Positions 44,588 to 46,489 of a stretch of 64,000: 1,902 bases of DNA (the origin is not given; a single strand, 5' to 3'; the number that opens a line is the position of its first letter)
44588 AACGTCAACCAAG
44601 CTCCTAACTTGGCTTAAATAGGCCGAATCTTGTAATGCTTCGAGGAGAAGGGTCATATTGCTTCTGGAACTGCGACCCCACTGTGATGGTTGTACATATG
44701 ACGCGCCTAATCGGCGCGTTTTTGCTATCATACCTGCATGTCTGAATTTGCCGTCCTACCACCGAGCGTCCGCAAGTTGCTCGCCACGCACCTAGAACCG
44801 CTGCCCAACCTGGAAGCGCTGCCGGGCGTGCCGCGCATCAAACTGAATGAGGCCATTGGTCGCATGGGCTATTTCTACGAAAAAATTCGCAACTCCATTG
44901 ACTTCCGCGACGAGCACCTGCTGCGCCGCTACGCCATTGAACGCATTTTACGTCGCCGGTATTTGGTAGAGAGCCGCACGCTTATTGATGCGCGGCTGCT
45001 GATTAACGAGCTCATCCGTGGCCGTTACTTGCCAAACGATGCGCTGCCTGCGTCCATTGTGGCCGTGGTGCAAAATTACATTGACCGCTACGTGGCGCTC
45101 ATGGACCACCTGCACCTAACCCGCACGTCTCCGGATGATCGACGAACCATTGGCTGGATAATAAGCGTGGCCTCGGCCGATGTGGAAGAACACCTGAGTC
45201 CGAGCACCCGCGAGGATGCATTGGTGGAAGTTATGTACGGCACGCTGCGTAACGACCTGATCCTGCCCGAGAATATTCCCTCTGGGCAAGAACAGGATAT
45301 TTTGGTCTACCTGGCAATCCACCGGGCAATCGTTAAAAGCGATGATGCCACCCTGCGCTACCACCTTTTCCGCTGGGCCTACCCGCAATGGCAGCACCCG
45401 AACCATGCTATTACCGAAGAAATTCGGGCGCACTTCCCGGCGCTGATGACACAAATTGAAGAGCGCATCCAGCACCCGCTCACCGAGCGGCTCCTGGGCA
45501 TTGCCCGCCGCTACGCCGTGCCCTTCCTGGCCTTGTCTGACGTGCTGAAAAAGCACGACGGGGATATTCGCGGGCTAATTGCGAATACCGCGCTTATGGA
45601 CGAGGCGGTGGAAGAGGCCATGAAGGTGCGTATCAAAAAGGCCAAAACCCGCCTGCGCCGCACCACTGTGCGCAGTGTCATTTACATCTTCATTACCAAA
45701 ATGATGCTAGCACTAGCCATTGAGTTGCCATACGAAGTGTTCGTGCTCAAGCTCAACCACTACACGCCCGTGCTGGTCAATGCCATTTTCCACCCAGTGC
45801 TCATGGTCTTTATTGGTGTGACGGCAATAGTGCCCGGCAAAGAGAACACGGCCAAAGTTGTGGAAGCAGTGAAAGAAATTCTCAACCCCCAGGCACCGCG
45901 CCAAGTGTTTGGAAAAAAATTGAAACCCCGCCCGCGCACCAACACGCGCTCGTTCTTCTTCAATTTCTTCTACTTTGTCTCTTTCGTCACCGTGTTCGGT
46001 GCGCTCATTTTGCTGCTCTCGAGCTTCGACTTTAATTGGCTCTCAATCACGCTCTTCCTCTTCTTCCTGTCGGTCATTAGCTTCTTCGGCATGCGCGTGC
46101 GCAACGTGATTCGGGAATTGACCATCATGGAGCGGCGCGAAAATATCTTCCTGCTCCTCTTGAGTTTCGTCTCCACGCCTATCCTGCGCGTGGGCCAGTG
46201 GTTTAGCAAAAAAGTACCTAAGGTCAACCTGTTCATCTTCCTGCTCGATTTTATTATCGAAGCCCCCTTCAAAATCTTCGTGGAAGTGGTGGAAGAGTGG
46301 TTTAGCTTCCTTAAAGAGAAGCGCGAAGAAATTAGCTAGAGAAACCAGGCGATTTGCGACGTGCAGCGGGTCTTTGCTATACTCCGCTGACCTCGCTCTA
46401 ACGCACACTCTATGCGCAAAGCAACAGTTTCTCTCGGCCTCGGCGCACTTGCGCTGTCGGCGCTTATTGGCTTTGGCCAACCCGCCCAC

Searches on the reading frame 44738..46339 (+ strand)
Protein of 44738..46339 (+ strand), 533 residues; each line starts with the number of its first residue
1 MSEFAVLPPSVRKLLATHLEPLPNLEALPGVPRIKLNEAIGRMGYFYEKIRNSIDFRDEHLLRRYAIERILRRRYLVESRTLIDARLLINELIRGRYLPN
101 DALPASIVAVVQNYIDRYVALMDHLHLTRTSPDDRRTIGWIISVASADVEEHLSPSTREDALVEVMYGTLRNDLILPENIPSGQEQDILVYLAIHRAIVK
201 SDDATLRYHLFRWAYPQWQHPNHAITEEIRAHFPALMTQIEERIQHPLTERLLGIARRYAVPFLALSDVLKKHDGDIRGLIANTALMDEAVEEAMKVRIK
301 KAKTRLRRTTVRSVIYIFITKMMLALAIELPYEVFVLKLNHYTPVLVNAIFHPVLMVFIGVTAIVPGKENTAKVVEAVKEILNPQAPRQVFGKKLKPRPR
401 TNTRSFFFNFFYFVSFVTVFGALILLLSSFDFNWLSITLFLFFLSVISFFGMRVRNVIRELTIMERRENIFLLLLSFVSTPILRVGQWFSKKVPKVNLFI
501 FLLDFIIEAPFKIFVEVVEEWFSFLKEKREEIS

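Call 6: search_protein_families(library=pfam, proteins=[window:44738-46339:+], max_evalue=0.01)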
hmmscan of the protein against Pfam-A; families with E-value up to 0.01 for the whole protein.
window:44738-46339:+ (533 aa): 0 families

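Call 11: find_encoding_contigs(protein=window:44738-46339:+, flank=10000, max_places=10)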
Protein window:44738-46339:+ (533 aa): no gene with exactly this product is on record in the collection.

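Call 21: find_related_loci(query=window:44738-46339:+, collection=genome_contigs, flank=10000)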
Query window:44738-46339:+ (533 aa) in genome_contigs; peptide patterns used: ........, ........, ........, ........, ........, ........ (x = any residue, [..] = any of these).
600 stretches matched a pattern (row limit reached: there are more); 4 encode a relative of the query (tblastn E <= 1e-3); 4 distinct loci.
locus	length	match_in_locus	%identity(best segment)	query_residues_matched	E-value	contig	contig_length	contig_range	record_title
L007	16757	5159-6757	89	1-533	0e+0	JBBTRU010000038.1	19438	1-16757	MAG: Patescibacteria group bacterium isolate H51-bin156_1 H51_bin156_1_000000000038, whole genome shotgun sequence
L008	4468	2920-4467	75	1-516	0e+0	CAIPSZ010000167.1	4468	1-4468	Candidatus Kerfeldbacteria bacterium isolate T7-022_bin-570 genome assembly, contig: bin-570:167/195, whole genome shotg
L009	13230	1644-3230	66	5-533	0e+0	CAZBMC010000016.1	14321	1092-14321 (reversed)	MAG TPA_asm: uncultured Gammaproteobacteria bacterium isolate SRP329715_co1_47 genome assembly, contig: NODE_6426_length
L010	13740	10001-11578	43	7-532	1e-143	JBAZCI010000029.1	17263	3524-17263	MAG: Patescibacteria group bacterium isolate SO_2017_GW1_133 NODE_12441_length_17263_cov_1.570845_OW334_2017, whole geno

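Call 68: search_protein_families(library=ncbifam, proteins=[window:44738-46339:+], max_evalue=0.01)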
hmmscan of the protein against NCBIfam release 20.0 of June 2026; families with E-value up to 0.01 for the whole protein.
window:44738-46339:+ (533 aa): 0 families
